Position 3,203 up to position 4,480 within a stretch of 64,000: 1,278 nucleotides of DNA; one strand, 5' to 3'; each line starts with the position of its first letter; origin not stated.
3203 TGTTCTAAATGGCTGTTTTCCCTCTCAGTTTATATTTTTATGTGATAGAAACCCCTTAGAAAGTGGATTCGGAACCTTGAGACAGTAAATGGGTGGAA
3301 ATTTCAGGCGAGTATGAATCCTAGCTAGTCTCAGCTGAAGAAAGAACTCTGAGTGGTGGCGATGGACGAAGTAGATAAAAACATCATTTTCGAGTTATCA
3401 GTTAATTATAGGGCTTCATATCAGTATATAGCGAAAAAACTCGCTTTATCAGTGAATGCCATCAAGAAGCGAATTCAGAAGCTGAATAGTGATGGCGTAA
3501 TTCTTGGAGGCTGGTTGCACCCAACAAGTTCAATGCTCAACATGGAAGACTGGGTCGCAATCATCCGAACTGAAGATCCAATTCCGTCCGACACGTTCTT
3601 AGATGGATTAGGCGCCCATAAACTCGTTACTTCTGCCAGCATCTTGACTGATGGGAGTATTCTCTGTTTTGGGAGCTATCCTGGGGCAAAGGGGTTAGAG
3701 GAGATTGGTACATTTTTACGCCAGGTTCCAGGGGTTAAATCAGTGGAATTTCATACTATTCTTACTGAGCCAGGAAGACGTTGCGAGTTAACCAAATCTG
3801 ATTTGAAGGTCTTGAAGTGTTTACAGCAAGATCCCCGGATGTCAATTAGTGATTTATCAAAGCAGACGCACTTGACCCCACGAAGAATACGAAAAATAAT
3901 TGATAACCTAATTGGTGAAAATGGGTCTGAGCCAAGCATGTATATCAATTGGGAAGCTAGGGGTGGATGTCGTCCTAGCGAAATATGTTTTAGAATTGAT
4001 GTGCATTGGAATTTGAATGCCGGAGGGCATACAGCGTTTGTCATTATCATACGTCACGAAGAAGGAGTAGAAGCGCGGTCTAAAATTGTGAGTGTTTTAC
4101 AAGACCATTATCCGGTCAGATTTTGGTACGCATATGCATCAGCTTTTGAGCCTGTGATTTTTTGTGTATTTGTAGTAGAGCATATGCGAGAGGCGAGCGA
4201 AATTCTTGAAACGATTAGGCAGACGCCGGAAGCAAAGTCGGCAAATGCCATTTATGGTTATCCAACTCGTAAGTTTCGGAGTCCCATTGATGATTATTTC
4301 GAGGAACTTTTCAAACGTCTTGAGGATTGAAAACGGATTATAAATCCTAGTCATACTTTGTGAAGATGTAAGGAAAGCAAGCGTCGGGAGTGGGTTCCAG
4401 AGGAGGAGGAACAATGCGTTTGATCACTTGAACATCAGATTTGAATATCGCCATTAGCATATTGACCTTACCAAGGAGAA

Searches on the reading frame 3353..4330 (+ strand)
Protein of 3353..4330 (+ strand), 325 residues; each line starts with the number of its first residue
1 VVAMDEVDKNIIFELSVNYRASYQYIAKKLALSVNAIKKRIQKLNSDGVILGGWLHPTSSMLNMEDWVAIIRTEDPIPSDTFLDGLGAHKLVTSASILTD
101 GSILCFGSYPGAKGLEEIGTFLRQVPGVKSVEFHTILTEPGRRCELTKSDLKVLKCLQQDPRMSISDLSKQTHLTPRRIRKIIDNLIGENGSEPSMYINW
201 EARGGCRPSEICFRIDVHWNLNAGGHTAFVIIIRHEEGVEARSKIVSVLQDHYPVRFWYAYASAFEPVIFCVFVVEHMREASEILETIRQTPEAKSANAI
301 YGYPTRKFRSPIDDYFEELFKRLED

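Call 3: search_protein_families(library=pfam, proteins=[window:3353-4330:+], max_evalue=1)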
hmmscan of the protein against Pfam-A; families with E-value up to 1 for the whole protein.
window:3353-4330:+ (325 aa): 21 families
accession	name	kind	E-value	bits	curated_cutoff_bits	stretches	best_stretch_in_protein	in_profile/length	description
PF13412.12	HTH_24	-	9.1e-21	73.6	21.9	2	4-50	1-47/48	Winged helix-turn-helix DNA-binding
PF13404.12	HTH_AsnC-type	-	1.5e-18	66.7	27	2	4-44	1-41/42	AsnC-type helix-turn-helix domain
PF08279.18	HTH_11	-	1.4e-08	35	25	2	21-50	16-45/55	HTH domain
PF08280.17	HTH_Mga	-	1.7e-08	34.7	23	2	149-186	6-43/59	M protein trans-acting positive regulator (MGA) HTH domain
PF13730.12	HTH_36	-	1e-05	25.7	25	1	21-46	26-51/55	Helix-turn-helix domain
PF01047.28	MarR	-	0.00024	21.4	24.6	1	146-189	1-44/59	MarR family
PF08784.17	RPA_C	-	0.00084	20.5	22.6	1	23-50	72-99/106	Replication protein A C terminal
PF13518.12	HTH_28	-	0.0022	18.5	25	1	151-186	3-36/52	Helix-turn-helix domain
PF02002.24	TFIIE_alpha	-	0.0029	17.9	22.9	1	149-188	14-53/105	TFIIE alpha subunit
PF08281.18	Sigma70_r4_2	-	0.006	16.6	25.7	1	12-42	18-48/54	Sigma-70, region 4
PF13384.12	HTH_23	-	0.053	13.8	24.6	0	152-185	9-40/50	Homeodomain-like domain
PF13601.12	HTH_34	-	0.073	13.7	27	0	11-49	5-43/80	Winged helix DNA-binding domain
PF13542.12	HTH_Tnp_ISL3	-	0.074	13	27.4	1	162-186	26-50/51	Helix-turn-helix domain of transposase family ISL3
PF09339.16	HTH_IclR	-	0.075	13.3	22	1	151-175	6-31/52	IclR helix-turn-helix domain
PF10557.15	Cullin_Nedd8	-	0.11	13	36.9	0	165-188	30-53/63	Cullin protein neddylation domain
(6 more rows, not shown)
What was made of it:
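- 3353..4330 (+): Paralog D, 325 aa (probably 322 aa from ATG 3362). Single-chain double Lrp/AsnC protein of a second family. Two HTH_AsnC/HTH_24 stretches, 73.6 bits (call 3).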

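Call 19: search_protein_families(library=ncbifam, proteins=[window:3353-4330:+], max_evalue=0.1)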
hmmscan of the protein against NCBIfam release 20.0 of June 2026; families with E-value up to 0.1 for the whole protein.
window:3353-4330:+ (325 aa): 14 families
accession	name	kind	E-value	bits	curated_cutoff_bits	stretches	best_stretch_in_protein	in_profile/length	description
NF040947.1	trans_reg_LysM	equivalog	8.7e-15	54.7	180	2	4-53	1-50/136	HTH-type transcriptional regulator LysM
NF053758.1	ChrTpTrnRegChrS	equivalog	5.5e-12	45.7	250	2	2-50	10-58/158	chromate efflux transcriptional regulator ChrS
NF008370.0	PRK11169.1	equivalog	1.5e-07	31.3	233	1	3-52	11-60/164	leucine-responsive transcriptional regulator Lrp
NF008384.0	PRK11179.1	equivalog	1.5e-07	31.3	227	1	3-54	6-57/153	transcriptional regulator AsnC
NF041395.1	TranRegLrpA1_Halo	equivalog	1.8e-06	28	250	1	7-52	6-51/142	HTH-type transcriptional regulator LrpA1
NF053606.1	Sta1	subfamily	6.5e-06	26.2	80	1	145-187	17-59/100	Sta1 family transcriptional regulator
NF040820.1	trans_reg_LrpA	equivalog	1.7e-05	24.7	250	1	4-51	2-49/141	HTH-type transcriptional regulator LrpA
NF041396.1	TranRegLrp_Halo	equivalog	5.5e-05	23.1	190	1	3-52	2-51/149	HTH-type transcriptional regulator Lrp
NF040939.2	trans_reg_lrs14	equivalog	0.00056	19.9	90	0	145-187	18-61/103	Lrs14 family HTH-type transcriptional regulator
TIGR02937.1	sigma70-ECF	superfamily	0.0035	17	42.9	0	8-44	121-157/165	sigma-70 family RNA polymerase sigma factor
TIGR02985.1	Sig70_bacteroi1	subfamily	0.0058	16.9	126.4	1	11-43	121-153/162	RNA polymerase sigma-70 factor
TIGR00122.1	birA_repr_reg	equivalog_domain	0.02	14.8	70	1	12-49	6-42/69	biotin operon repressor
TIGR02702.1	SufR_cyano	equivalog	0.025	14.3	178.8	0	10-50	5-45/208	iron-sulfur cluster biosynthesis transcriptional regulator SufR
TIGR01884.1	cas_HTH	subfamily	0.053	12.9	60.2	0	19-50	155-186/202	CRISPR-associated CARF protein Csa3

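Call 29: find_homologous_proteins(query=window:3353-4330:+)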
Query window:3353-4330:+ (325 aa): 65 proteins with E <= 0.001 among 1323 candidates.
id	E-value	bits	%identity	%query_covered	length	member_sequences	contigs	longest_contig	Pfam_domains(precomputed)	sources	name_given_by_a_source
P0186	2.5e-216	735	100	99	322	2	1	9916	PF13412.13,PF08279.19,PF13730.13,PF08280.18,PF13404.13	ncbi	-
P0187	4.6e-178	609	83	99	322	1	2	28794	PF13412.13,PF08279.19,PF08280.18,PF13404.13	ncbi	ncbi:MAG: winged helix-turn-helix transcriptional regulator [Promethearchaeota archaeon]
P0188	4.8e-173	593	79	100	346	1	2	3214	PF01047.29,PF12840.14,PF13412.13,PF08279.19,PF13730.13,PF13384.13,PF08280.18,PF13404.13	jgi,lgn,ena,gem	-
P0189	1.6e-165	568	76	99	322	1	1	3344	PF13412.13,PF08279.19,PF13730.13,PF08280.18,PF13518.13,PF13404.13,PF08281.19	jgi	jgi:DNA-binding Lrp family transcriptional regulator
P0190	6.7e-165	566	77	99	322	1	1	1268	PF01047.29,PF13412.13,PF08279.19,PF08280.18,PF13404.13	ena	-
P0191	7.0e-165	566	76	99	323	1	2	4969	PF01047.29,PF13412.13,PF08279.19,PF08280.18,PF13404.13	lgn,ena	-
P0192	5.8e-164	563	75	99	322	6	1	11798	PF13412.13,PF08279.19,PF13730.13,PF08280.18,PF13404.13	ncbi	-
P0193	1.4e-161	555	75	99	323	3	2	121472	PF22451.3,PF01047.29,PF12840.14,PF13412.13,PF08279.19,PF08280.18,PF13404.13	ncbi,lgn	ncbi:MAG: winged helix-turn-helix transcriptional regulator [Promethearchaeota archaeon]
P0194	6.0e-159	546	75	99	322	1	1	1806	PF01047.29,PF13412.13,PF08279.19,PF08280.18,PF13404.13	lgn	-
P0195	2.4e-157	541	74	99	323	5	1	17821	PF01047.29,PF13412.13,PF08279.19,PF08280.18,PF13404.13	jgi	jgi:DNA-binding Lrp family transcriptional regulator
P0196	2.6e-155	534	72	99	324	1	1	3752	PF01047.29,PF13412.13,PF08279.19,PF08280.18,PF13404.13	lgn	-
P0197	1.3e-149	516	70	99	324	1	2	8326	PF01047.29,PF13412.13,PF08279.19,PF08280.18,PF13404.13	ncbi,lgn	ncbi:MAG: winged helix-turn-helix transcriptional regulator [Candidatus Thorarchaeota archaeon]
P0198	6.6e-149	513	74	92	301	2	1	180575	PF01047.29,PF13412.13,PF08279.19,PF08280.18,PF13404.13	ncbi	-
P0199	1.7e-146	506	66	99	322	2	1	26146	PF22451.3,PF01047.29,PF13412.13,PF08279.19,PF13730.13,PF08280.18,PF13404.13,PF08281.19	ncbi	-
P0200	1.5e-135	470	75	82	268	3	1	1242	PF13412.13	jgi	jgi:DNA-binding Lrp family transcriptional regulator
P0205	1.5e-129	450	62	99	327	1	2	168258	PF13412.13,PF08279.19,PF08280.18,PF13404.13,PF08281.19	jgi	jgi:DNA-binding Lrp family transcriptional regulator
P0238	6.1e-45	172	34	98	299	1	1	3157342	PF01047.29,PF13412.13,PF13730.13,PF01978.26,PF08280.18,PF13542.13,PF13404.13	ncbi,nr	ncbi:MAG: Lrp/AsnC family transcriptional regulator [Candidatus Thorarchaeota archaeon]|nr:MAG: Lrp/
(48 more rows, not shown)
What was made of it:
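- Checked: D probably starts at ATG 3362, because the database protein is 322 aa (call 29).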

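Call 42: search_solved_structures(query=A3, max_evalue=0.01, show_alignments=0)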
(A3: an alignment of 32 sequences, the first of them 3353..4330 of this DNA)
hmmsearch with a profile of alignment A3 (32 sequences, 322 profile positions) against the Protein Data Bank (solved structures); distinct sequences matched with E-value up to 0.01: 28.
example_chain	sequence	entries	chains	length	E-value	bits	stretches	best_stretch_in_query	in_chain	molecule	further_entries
7fby_A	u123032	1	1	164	6.4e-15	58.3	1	1-130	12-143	Transcriptional regulatory protein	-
9w4v_A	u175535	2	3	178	9.7e-15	57.7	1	1-129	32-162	Uncharacterized HTH-type transcriptional regulator PH0140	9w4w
1i1g_A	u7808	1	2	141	1.1e-14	57.5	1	1-128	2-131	TRANSCRIPTIONAL REGULATOR LRPA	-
2w29_A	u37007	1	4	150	1.2e-13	54.1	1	1-126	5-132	PROBABLE TRANSCRIPTIONAL REGULATORY PROTEIN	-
2qz8_A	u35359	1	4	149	4.4e-13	52.3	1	1-126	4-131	Probable transcriptional regulatory protein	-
2w25_A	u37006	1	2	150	6.4e-13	51.7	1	1-126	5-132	PROBABLE TRANSCRIPTIONAL REGULATORY PROTEIN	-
2vbw_A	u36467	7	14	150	7.5e-13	51.5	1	1-126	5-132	TRANSCRIPTIONAL REGULATORY PROTEIN | PROBABLE TRANSCRIPTIONAL REGULATORY PROTEIN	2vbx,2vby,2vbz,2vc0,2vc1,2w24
2dbb_A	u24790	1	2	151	1.2e-12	50.8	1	1-130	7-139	Putative HTH-type transcriptional regulator PH0061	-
2cg4_A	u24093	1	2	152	1.3e-12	50.7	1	1-135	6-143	REGULATORY PROTEIN ASNC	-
2ivm_A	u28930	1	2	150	2.9e-12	49.6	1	1-126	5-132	TRANSCRIPTIONAL REGULATORY PROTEIN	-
2cyy_A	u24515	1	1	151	1.1e-11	47.6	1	1-139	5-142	Putative HTH-type transcriptional regulator PH1519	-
1ri7_A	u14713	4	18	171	2e-11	46.8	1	1-138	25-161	Putative transcriptional regulator | Putative HTH-type transcriptional regulator PH1519 | Uncharacterized HTH-type transcriptional regulator PH1519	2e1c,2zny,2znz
2efo_A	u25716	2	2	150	5.4e-11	45.4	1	1-129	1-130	150aa long hypothetical transcriptional regulator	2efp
2e7w_A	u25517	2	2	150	8.6e-11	44.7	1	1-129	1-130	150aa long hypothetical transcriptional regulator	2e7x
2pmh_A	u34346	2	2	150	8.7e-11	44.7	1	1-129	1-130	150aa long hypothetical transcriptional regulator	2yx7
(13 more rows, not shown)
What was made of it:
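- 3353..4330 (+): Module 1 matches PDB Lrp/AsnC chains over aa 1-130 at E 6e-15 (call 42).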

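Call 55: predict_structure(alignment_id=A3)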
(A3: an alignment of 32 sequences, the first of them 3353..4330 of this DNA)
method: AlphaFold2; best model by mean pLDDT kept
length: 325 residues; sequences in the alignment: 32
mean_pLDDT: 93.4   pTM: 0.88
mean pLDDT of the five models: 93.4, 93.2, 93.0, 92.6, 91.8
residues with pLDDT >= 90: 279; 70-90: 42; 50-70: 2; < 50: 2
segments of 3 or more residues with pLDDT < 50: none
pLDDT, mean of each block of 10 residues (from residue 1): 81 95 95 97 95 95 96 88 93 92 95 96 95 96 96 97 97 98 95 91 91 94 89 92 94 95 95 91 94 94 86 94 86
secondary structure, 60 per line:
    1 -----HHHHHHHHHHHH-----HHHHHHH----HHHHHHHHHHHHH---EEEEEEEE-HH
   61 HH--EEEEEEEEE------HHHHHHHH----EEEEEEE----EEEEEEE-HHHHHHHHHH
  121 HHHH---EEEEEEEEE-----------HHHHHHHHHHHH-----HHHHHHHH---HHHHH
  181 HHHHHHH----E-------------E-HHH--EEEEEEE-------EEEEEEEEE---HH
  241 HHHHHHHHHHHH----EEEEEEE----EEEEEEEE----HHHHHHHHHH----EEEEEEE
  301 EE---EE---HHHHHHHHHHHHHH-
elements in order: H6-17 H23-29 H34-46 E50-57 H59-62 E65-73 H80-87 E92-98 E103-109 H111-124 E128-136 H148-159 H165-172 H176-187 E213-219 E227-235 H239-252 E257-263 E268-275 H280-289 E294-302 H311-324
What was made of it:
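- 3353..4330 (+): AF2 model pLDDT 93.4 (call 55).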

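Call 84: find_encoding_contigs(protein=P0205, flank=7000, max_places=1)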
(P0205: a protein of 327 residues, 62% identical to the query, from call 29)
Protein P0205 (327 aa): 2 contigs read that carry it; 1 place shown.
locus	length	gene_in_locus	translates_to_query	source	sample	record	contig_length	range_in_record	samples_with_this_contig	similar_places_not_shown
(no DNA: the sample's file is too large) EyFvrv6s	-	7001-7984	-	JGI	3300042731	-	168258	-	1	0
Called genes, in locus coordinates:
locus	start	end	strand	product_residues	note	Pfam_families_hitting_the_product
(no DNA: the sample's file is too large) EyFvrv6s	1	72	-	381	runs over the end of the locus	-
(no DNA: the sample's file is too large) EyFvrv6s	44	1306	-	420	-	PF00266:Aminotran_5, PF22580:KYNU_C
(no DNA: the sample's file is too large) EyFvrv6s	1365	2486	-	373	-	-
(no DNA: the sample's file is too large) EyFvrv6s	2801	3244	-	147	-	PF00903:Glyoxalase, PF12681:Glyoxalase_2 (faint)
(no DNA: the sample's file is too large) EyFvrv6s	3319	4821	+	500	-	-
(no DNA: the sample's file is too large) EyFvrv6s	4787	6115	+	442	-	PF02771:Acyl-CoA_dh_N, PF02770:Acyl-CoA_dh_M, PF00441:Acyl-CoA_dh_1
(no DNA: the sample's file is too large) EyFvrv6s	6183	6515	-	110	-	-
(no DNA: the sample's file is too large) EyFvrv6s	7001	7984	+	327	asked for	PF08279:HTH_11 (faint), PF08280:HTH_Mga (faint), PF08281:Sigma70_r4_2 (faint), PF13404:HTH_AsnC-type, PF13412:HTH_24, PF13404:HTH_AsnC-type (weak), PF13412:HTH_24 (weak)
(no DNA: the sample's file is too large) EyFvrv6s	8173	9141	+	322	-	PF08279:HTH_11 (faint), PF13404:HTH_AsnC-type, PF13412:HTH_24, PF08280:HTH_Mga (faint), PF13412:HTH_24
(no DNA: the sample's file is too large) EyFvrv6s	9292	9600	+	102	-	-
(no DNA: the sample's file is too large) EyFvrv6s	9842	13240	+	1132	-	PF08126:Propeptide_C25 (weak), PF01364:Peptidase_C25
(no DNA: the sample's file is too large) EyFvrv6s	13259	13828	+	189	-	-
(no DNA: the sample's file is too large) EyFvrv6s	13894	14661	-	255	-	PF06314:ADC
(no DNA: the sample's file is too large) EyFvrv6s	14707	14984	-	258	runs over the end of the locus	-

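Call 85: find_encoding_contigs(protein=P0238, flank=6000, max_places=1)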
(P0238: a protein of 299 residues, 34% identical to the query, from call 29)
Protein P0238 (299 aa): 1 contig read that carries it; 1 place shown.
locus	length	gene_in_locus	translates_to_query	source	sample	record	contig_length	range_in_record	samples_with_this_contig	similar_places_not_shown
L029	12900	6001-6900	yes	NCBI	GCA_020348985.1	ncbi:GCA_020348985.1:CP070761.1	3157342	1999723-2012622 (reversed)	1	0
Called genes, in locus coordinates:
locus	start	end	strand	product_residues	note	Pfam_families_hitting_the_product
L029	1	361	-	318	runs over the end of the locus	PF01544:CorA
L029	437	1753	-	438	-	PF01266:DAO, PF01946:Thi4 (weak), PF07992:Pyr_redox_2 (faint)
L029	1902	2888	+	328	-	-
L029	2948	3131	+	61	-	-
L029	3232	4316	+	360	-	PF05977:MFS_3 (faint), PF07690:MFS_1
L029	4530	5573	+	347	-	PF05048:NosD (faint), PF13229:Beta_helix (faint)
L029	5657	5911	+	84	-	-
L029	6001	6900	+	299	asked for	PF01047:MarR (faint), PF01978:TrmB (faint), PF08280:HTH_Mga (faint), PF13404:HTH_AsnC-type, PF13412:HTH_24, PF13542:HTH_Tnp_ISL3 (faint), PF13404:HTH_AsnC-type (weak), PF13412:HTH_24, +1 more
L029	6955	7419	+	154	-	PF03358:FMN_red (weak), PF12641:Flavodoxin_3, PF12724:Flavodoxin_5, PF00258:Flavodoxin_1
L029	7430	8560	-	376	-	PF00155:Aminotran_1_2, PF00266:Aminotran_5 (weak)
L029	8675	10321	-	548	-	PF00246:Peptidase_M14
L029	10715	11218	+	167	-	-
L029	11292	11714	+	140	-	PF02036:SCP2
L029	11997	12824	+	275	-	-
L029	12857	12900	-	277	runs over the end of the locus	PF14196:ATC_hydrolase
